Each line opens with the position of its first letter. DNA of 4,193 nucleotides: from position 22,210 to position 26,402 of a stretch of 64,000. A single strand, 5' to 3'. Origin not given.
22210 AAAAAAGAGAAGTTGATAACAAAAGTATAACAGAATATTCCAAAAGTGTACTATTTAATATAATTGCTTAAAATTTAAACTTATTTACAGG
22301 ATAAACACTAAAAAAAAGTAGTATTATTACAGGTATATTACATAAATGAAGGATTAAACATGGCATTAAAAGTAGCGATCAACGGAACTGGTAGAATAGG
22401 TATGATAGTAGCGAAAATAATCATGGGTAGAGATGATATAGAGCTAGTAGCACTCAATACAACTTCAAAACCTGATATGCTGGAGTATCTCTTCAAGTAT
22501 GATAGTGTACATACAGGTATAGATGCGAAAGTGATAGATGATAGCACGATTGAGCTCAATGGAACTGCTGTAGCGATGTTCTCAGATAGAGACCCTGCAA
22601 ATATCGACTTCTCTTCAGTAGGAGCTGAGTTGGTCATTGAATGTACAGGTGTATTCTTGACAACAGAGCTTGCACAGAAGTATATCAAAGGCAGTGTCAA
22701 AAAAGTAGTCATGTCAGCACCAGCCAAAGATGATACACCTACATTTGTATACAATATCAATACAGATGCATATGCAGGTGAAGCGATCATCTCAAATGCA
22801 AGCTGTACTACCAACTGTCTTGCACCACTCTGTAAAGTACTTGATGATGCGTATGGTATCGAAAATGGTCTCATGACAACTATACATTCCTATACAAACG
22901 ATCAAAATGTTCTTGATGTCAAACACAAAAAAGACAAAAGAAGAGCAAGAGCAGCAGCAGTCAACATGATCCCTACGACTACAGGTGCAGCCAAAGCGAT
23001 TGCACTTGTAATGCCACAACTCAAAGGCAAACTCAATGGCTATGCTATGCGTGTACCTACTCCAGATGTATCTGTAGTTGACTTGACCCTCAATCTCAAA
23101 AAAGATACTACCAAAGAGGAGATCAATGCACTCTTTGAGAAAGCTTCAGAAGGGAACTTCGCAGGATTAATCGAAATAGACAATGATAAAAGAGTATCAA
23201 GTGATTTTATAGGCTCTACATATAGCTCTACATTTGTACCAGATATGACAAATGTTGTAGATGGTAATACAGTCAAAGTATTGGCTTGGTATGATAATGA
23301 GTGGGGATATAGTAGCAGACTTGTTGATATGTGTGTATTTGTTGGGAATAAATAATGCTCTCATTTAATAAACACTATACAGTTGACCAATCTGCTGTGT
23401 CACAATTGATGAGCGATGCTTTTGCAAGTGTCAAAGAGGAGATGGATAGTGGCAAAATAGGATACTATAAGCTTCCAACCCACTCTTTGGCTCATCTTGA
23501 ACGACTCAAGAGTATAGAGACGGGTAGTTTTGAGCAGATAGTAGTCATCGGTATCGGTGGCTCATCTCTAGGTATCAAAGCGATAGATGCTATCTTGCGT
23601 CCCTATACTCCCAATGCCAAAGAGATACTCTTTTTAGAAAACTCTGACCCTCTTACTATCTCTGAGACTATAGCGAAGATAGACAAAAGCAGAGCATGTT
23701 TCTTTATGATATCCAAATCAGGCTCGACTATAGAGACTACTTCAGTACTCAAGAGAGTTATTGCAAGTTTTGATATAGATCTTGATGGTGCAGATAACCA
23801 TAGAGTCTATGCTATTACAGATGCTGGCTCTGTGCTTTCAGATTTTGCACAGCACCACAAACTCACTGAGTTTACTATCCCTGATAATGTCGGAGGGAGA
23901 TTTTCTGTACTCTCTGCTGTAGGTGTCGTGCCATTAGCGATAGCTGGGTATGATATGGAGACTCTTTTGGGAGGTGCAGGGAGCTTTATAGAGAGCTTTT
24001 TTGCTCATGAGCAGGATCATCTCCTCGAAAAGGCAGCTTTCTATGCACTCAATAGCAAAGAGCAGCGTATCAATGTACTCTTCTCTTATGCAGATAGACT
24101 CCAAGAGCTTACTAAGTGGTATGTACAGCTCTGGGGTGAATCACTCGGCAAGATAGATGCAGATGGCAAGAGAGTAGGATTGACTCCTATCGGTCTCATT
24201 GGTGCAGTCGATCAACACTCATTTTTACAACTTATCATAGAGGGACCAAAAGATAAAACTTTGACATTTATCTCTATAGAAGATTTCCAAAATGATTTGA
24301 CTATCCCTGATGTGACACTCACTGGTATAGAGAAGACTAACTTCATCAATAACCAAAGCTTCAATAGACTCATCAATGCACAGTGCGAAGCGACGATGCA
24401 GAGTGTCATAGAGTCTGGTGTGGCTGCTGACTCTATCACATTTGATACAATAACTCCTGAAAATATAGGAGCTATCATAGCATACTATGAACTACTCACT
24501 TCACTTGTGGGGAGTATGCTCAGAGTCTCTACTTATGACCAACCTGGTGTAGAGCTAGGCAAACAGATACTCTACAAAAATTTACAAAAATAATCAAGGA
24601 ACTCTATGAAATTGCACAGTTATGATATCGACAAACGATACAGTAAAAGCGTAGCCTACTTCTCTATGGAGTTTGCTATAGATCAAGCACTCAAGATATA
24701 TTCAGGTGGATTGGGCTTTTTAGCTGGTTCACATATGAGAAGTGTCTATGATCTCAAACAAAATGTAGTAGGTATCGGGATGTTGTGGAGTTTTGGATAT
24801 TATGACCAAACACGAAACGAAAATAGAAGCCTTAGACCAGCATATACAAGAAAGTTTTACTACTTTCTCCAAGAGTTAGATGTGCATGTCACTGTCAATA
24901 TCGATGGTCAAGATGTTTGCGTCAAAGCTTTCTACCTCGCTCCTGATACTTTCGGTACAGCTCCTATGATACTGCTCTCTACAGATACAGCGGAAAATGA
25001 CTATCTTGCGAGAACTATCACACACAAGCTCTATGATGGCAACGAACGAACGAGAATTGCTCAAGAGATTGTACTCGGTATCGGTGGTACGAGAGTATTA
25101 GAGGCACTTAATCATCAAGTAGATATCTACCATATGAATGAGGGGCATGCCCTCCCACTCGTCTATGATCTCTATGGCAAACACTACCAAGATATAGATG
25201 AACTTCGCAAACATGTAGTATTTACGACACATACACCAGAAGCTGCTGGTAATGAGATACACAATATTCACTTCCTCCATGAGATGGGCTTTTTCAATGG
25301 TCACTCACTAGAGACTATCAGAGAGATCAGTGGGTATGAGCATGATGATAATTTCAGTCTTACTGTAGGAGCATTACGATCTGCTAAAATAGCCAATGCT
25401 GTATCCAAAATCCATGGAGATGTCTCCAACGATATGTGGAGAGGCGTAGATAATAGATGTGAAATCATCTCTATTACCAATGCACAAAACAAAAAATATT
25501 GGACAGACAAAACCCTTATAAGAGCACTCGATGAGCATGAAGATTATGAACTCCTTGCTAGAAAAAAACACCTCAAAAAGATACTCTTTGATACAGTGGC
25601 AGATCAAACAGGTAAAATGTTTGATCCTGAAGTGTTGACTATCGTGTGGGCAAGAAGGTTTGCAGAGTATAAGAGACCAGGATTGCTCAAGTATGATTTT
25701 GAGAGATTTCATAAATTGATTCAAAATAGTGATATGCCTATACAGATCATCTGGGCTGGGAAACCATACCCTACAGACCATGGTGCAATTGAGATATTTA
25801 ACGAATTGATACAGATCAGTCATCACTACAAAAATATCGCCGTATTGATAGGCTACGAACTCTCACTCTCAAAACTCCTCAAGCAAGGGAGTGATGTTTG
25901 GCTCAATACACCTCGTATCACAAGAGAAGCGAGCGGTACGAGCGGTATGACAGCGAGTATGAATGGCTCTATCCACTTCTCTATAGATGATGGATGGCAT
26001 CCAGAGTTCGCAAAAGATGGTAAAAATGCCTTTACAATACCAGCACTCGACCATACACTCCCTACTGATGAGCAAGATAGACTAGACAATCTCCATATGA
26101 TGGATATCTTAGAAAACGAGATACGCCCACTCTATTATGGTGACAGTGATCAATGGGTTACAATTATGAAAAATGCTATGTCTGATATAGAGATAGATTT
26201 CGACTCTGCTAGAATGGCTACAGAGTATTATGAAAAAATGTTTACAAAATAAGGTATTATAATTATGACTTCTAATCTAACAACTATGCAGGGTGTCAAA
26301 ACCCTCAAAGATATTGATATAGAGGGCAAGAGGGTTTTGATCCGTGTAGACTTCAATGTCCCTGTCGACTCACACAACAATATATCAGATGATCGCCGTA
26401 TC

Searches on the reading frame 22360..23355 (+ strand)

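Call 49: search_protein_families(library=pfam, proteins=[window:22360-23355:+], max_evalue=0.05)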
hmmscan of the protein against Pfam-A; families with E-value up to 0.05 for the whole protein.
window:22360-23355:+ (331 aa): 2 families
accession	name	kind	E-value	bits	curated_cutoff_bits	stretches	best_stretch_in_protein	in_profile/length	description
PF02800.25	Gp_dh_C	-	6.3e-68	227.8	24.4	1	154-311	1-158/158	Glyceraldehyde 3-phosphate dehydrogenase, C-terminal domain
PF00044.30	Gp_dh_N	-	2.7e-28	98.6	31.7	1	4-101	2-100/101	Glyceraldehyde 3-phosphate dehydrogenase, NAD binding domain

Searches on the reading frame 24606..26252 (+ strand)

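Call 49: search_protein_families(library=pfam, proteins=[window:24606-26252:+], max_evalue=0.05)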
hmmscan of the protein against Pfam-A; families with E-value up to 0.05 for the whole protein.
window:24606-26252:+ (548 aa): 3 families
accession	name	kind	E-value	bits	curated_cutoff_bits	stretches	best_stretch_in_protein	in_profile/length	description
PF00343.26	Phosphorylase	-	1.9e-14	53.3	27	2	290-465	388-581/713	Carbohydrate phosphorylase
PF08323.17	Glyco_transf_5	-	0.0039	17.4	22.7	1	118-268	80-218/239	Starch synthase catalytic domain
PF11897.13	DUF3417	-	0.029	15.3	25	0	9-29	89-109/109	Protein of unknown function (DUF3417)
